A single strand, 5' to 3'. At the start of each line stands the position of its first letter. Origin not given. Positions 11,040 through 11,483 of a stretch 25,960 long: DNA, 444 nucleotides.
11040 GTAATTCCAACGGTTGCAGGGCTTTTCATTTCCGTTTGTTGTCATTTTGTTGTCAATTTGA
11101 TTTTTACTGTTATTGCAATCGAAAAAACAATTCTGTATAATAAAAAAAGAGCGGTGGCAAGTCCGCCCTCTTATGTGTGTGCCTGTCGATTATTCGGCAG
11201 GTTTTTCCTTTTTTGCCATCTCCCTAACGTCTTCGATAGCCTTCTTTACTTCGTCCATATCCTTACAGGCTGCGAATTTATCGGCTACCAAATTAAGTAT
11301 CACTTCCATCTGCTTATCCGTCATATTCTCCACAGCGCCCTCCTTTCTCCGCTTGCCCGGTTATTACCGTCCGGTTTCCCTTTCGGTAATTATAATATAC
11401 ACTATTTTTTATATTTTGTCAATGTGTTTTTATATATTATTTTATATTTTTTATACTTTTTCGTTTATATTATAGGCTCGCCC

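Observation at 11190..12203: attP-proximal module: three near-identical consensus promoters, an XRE HTH gene and two small ORFs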

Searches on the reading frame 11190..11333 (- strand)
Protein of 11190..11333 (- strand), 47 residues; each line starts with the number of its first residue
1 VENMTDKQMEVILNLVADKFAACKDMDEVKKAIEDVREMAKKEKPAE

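Call 10: search_protein_families(library=pfam, proteins=[window:11190-11333:-], max_evalue=0.1)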
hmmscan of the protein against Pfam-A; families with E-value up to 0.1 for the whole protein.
window:11190-11333:- (47 aa): 0 families

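Call 11: search_protein_families(library=phrogs, proteins=[window:11190-11333:-], max_evalue=0.1)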
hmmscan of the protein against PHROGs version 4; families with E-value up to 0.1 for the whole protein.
window:11190-11333:- (47 aa): 1 family
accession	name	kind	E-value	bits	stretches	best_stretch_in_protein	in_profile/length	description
phrog_25221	-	unknown function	0.075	14.4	1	22-42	18-38/49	-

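Call 24: find_homologous_proteins(query=window:11190-11333:-)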
Query window:11190-11333:- (47 aa): 312 proteins with E <= 0.001 among 312 candidates; the best 120 are listed.
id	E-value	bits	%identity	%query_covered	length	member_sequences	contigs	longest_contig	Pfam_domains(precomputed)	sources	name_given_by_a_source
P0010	2.5e-20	87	98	100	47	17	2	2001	-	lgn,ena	-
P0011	2.6e-20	87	98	100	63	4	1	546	-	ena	-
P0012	2.7e-19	84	91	100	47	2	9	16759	-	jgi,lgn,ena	-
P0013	1.0e-18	82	91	100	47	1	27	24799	-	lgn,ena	-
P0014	2.6e-18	81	89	100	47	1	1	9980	-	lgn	-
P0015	3.0e-18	80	89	100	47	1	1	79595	-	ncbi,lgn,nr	ncbi:MAG: hypothetical protein LUI13_08335 [Lachnospiraceae bacterium]|nr:hypothetical protein [Lach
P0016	4.9e-18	80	87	100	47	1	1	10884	-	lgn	-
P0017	6.6e-18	79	89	100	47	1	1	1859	-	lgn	-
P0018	9.4e-18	79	91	98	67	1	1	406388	-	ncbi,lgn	-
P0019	1.1e-17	79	89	98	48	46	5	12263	-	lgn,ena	-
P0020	1.2e-17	78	89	100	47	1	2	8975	-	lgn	-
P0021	1.6e-17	78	91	98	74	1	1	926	-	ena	-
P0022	1.6e-17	78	91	98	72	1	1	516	-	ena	-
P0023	1.8e-17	78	95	94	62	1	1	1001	-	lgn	-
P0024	2.2e-17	78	87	100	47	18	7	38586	-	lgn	-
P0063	4.0e-16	74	80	98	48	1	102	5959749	-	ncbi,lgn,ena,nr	ncbi:hypothetical protein [uncultured Blautia sp.]|nr:hypothetical protein [uncultured Blautia sp.]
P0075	6.3e-16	73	81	100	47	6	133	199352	-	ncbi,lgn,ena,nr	ncbi:MAG: hypothetical protein ACLSCY_08180 [Clostridium sp.]|nr:hypothetical protein [Clostridium s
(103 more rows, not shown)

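Call 25: find_encoding_contigs(protein=P0063, flank=5000, max_places=6)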
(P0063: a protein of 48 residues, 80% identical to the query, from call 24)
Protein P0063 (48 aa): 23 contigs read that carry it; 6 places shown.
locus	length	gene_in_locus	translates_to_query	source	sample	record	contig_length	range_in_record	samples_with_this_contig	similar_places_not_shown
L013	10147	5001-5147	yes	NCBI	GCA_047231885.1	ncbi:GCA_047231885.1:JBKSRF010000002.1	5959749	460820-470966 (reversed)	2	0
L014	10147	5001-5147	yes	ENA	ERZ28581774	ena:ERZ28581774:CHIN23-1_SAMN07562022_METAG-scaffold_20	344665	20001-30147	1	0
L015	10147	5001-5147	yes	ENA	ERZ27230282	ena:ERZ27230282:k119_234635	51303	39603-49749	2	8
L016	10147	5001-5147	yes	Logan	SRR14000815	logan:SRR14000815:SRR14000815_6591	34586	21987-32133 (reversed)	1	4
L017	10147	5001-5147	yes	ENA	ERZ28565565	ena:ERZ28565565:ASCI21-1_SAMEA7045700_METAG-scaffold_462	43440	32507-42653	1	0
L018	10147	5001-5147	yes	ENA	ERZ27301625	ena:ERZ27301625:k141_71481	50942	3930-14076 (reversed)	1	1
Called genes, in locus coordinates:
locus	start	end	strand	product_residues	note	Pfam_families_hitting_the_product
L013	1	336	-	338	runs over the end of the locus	PF00106:adh_short, PF01073:3Beta_HSD, PF01370:Epimerase, PF02719:Polysacc_synt_2, PF04321:RmlD_sub_bind, PF05368:NmrA, PF08659:KR (weak), PF16363:GDP_Man_Dehyd, +1 more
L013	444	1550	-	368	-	PF01636:APH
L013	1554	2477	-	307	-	PF00483:NTP_transferase (weak)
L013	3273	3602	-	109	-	PF08960:STIV_B116-like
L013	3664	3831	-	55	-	-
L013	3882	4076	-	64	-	-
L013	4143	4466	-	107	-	-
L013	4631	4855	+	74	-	PF13443:HTH_26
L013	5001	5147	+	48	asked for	-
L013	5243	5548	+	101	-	-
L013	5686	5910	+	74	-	-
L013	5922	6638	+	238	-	PF00196:GerE (faint), PF04545:Sigma70_r4 (faint), PF08281:Sigma70_r4_2 (faint), PF13384:HTH_23 (faint), PF26355:HTH_VMAP-M9 (faint), PF13518:HTH_28 (faint), PF01381:HTH_3 (faint)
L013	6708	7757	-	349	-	PF01183:Glyco_hydro_25, PF01471:PG_binding_1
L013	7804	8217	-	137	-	PF05105:Phage_holin_4_1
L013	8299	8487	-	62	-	PF23792:CD1375-like (weak)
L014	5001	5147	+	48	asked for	-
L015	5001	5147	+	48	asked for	-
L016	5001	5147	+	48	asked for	-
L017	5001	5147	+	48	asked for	-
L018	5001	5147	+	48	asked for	-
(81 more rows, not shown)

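Call 26: find_encoding_contigs(protein=P0075, flank=5000, max_places=6)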
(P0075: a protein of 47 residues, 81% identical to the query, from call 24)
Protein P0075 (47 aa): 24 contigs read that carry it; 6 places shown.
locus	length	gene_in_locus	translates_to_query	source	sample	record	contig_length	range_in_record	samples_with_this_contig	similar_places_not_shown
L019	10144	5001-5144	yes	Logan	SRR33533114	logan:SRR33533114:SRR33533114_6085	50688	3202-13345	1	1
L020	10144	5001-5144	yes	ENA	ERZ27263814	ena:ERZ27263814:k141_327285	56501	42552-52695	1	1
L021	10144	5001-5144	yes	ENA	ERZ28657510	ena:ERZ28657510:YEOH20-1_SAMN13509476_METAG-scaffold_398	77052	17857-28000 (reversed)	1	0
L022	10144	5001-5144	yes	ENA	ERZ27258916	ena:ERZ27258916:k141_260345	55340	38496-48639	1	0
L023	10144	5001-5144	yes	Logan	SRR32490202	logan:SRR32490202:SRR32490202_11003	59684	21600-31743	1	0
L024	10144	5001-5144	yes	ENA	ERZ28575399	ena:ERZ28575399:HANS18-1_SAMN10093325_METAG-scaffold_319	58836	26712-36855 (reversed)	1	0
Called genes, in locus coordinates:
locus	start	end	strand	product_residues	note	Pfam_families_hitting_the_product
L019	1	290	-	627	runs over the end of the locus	PF00664:ABC_membrane, PF02463:SMC_N (faint), PF00005:ABC_tran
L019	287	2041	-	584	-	PF00664:ABC_membrane, PF00005:ABC_tran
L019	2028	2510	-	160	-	PF22381:Staph_reg_Sar_Rot, PF01047:MarR, PF12802:MarR_2, PF13412:HTH_24 (weak), PF13463:HTH_27 (weak), PF13601:HTH_34 (weak)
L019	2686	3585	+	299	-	PF13620:CarboxypepD_reg (faint)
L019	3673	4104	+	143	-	-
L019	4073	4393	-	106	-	-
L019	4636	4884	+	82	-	PF13443:HTH_26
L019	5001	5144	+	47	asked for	-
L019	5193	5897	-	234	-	PF01510:Amidase_2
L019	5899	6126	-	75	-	-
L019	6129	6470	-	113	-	-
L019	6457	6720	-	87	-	-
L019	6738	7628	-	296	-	PF03406:Phage_fiber_2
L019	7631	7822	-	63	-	-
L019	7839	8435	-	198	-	-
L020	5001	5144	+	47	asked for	-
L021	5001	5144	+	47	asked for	-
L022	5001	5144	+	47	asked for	-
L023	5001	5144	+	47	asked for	-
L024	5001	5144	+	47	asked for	-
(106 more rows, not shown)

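Call 34: search_dna_similar(query=window:11190-11333:-, collection=phages, mode=protein, max_evalue=0.001, max_rows=30)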
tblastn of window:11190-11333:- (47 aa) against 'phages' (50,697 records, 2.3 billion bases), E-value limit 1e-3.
No match.

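Call 37: search_solved_structures(query=window:11190-11333:-, max_evalue=10)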
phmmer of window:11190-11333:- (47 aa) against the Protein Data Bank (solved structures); distinct sequences matched with E-value up to 10: 10.
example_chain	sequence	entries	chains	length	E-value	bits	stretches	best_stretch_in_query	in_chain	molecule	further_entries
5iww_D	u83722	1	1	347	0.074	16.5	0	11-38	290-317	PLS9-PPR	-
6wvs_A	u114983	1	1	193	0.35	14.5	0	23-43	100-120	DeNovoTIM15 hyperstable de novo TIM barrel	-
3sxz_A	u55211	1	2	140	0.84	13.3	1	9-43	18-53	Transcriptional regulator, GntR family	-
1f1m_A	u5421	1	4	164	1.1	12.9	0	11-40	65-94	OUTER SURFACE PROTEIN C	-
7p12_A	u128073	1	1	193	1.5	12.6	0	23-43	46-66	DeNovoTIM13-SB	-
3sxy_A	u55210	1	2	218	1.6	12.5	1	9-43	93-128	Transcriptional regulator, GntR family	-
6yqx_A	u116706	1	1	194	1.7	12.4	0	23-43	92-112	de novo designed TIM barrel DeNovoTIM13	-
3n0l_A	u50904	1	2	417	2.1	12.1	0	33-45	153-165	Serine hydroxymethyltransferase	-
7aal_A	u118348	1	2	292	5.3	10.9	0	9-38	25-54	Proline-serine-threonine phosphatase-interacting protein 1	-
7aam_A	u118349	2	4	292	5.5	10.8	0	9-38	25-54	Proline-serine-threonine phosphatase-interacting protein 1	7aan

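Call 49: find_related_loci(query=A3, collection=genome_contigs, flank=4000)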
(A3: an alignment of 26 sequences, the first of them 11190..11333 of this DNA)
Query A3 (47 aa) in genome_contigs; peptide patterns used: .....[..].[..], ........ (x = any residue, [..] = any of these).
246 stretches matched a pattern; 41 encode a relative of the query (tblastn E <= 1e-3); 41 distinct loci.
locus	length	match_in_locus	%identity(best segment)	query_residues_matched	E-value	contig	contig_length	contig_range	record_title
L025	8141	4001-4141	89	1-47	9e-24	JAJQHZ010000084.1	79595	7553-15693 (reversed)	MAG: Lachnospiraceae bacterium isolate U.6_9 NODE_45_length_79595_cov_20.649221, whole genome shotgun sequence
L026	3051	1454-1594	87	1-47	2e-23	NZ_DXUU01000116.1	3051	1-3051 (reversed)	MAG: Ruminococcus sp. isolate HRGM_Genome_2753 HRGM_Genome_2753_116, whole genome shotgun sequence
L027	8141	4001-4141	87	1-47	2e-22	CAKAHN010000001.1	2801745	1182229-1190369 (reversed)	MAG TPA_asm: uncultured Lachnoanaerobaculum sp. isolate DRR214959_bin.29_metaWRAP_v1.1_MAG genome assembly, contig: BNJS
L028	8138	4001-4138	89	2-47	3e-22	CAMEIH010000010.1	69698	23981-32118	MAG: uncultured Clostridium sp. isolate SRR15057932_bin.32_metaWRAP_v1.3_MAG genome assembly, contig: ERZ10407399.113, w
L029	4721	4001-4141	83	1-47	4e-22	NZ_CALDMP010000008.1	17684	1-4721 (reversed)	MAG: uncultured Ruminococcus sp. isolate ERR318690_bin.80_CONCOCT_v1.1_MAG ERZ1764582.2753, whole genome shotgun sequenc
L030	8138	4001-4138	89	2-47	4e-22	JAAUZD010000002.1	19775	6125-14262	MAG: Lachnospiraceae bacterium isolate Mgla_MAG_17-bin_4 c_000000010603, whole genome shotgun sequence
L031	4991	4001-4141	79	1-47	5e-21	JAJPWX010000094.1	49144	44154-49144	MAG: Lachnospiraceae bacterium isolate AH.1_3 NODE_75_length_49144_cov_30.911467, whole genome shotgun sequence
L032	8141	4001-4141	81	1-47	5e-21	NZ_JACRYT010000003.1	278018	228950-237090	Zhenpiania hominis strain BX12 BX-12_ctg0003, whole genome shotgun sequence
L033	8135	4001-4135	84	1-45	6e-21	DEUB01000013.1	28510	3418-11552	MAG TPA_asm: Lachnospiraceae bacterium UBA3273 UBA3273_contig_3152, whole genome shotgun sequence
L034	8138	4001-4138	78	2-47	8e-21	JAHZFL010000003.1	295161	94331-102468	MAG: Roseburia sp. isolate HRGM_Genome_2917 HRGM_Genome_2917_3, whole genome shotgun sequence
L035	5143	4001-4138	85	2-47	1e-20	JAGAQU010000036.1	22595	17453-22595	MAG: Lachnospiraceae bacterium isolate RGIG8689 Water_deer_Colon-2__c136461, whole genome shotgun sequence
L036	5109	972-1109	78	2-47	4e-20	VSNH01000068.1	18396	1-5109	MAG: Lachnospiraceae bacterium isolate SC1186_S39_bin.15 SC1186_S39_SC1186_S39_bin.15_contig_68, whole genome shotgun se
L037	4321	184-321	78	2-47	4e-20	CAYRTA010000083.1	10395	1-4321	MAG TPA_asm: uncultured Hoministercoradaptatus sp. isolate SRP222994_co1_317 genome assembly, contig: NODE_13597_length_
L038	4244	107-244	78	2-47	4e-20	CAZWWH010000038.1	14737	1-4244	MAG TPA_asm: uncultured Peptococcaceae bacterium isolate SRP222994_co1_322 genome assembly, contig: NODE_8560_length_147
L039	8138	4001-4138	78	2-47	4e-20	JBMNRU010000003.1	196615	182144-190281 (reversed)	MAG: Lachnospiraceae bacterium isolate SBF912SR2HQ0062 scaffold_191_c1, whole genome shotgun sequence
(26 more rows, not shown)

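Call 50: predict_structure(alignment_id=A3)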
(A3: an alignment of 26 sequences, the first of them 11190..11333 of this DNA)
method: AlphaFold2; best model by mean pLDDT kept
length: 47 residues; sequences in the alignment: 26
mean_pLDDT: 79.5   pTM: 0.48
mean pLDDT of the five models: 79.5, 76.4, 74.3, 71.2, 71.1
residues with pLDDT >= 90: 11; 70-90: 26; 50-70: 9; < 50: 1
segments of 3 or more residues with pLDDT < 50: none
pLDDT, mean of each block of 10 residues (from residue 1): 73 88 91 83 56
secondary structure, 60 per line:
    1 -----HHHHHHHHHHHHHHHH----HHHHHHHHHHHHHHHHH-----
elements in order: H6-21 H26-42

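Call 53: search_protein_families(library=ncbifam, proteins=[window:11190-11333:-], max_evalue=1)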
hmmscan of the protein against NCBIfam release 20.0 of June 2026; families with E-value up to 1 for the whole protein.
window:11190-11333:- (47 aa): 2 families
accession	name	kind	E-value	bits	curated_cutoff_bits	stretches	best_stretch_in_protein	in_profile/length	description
NF006807.0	PRK09325.1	subfamily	0.062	12.4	269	1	5-44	225-264/283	coenzyme F420-reducing hydrogenase subunit beta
NF004875.0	PRK06233.1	equivalog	0.089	11.6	576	1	5-41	295-331/373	vitamin B12 independent methionine synthase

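Call 54: search_protein_families(library=padloc, proteins=[window:11190-11333:-], max_evalue=1)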
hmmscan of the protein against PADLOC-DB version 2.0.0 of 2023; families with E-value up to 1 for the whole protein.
window:11190-11333:- (47 aa): 1 family
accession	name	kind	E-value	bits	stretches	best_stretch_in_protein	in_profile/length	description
PDLC01485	Csx21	-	0.0078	13.9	1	2-44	2-44/201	CAS-III-A; associated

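Call 83: find_related_loci(query=A3, collection=viral_contigs, flank=1500)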
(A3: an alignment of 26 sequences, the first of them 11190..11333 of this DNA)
Query A3 (47 aa) in viral_contigs; peptide patterns used: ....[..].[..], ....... (x = any residue, [..] = any of these).
396 stretches matched a pattern; 107 encode a relative of the query (tblastn E <= 1e-3); the best 80 are kept; 80 distinct loci.
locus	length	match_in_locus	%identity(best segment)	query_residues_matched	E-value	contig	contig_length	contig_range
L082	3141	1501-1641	98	1-47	2e-25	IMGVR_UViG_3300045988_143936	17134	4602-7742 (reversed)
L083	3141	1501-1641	89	1-47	8e-23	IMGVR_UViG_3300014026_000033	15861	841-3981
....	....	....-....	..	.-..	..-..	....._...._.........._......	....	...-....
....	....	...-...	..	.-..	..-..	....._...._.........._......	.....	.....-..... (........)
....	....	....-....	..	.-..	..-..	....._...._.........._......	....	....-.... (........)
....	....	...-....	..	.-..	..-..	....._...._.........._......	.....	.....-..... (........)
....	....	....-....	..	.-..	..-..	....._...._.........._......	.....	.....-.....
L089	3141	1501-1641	89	1-47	8e-23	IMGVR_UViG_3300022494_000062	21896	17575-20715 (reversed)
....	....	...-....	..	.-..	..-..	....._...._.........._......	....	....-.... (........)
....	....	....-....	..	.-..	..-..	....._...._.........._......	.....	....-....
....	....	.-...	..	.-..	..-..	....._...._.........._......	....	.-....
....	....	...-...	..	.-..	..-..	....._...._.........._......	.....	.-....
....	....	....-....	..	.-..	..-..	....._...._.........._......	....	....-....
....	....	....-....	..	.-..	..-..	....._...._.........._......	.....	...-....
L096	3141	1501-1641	87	1-47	2e-22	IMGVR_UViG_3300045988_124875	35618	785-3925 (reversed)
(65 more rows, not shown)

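Call 101: search_dna_similar(query=window:11190-11333:-, collection=plasmids, mode=protein, max_evalue=0.001, max_rows=10)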
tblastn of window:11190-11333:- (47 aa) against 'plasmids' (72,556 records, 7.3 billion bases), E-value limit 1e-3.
No match.
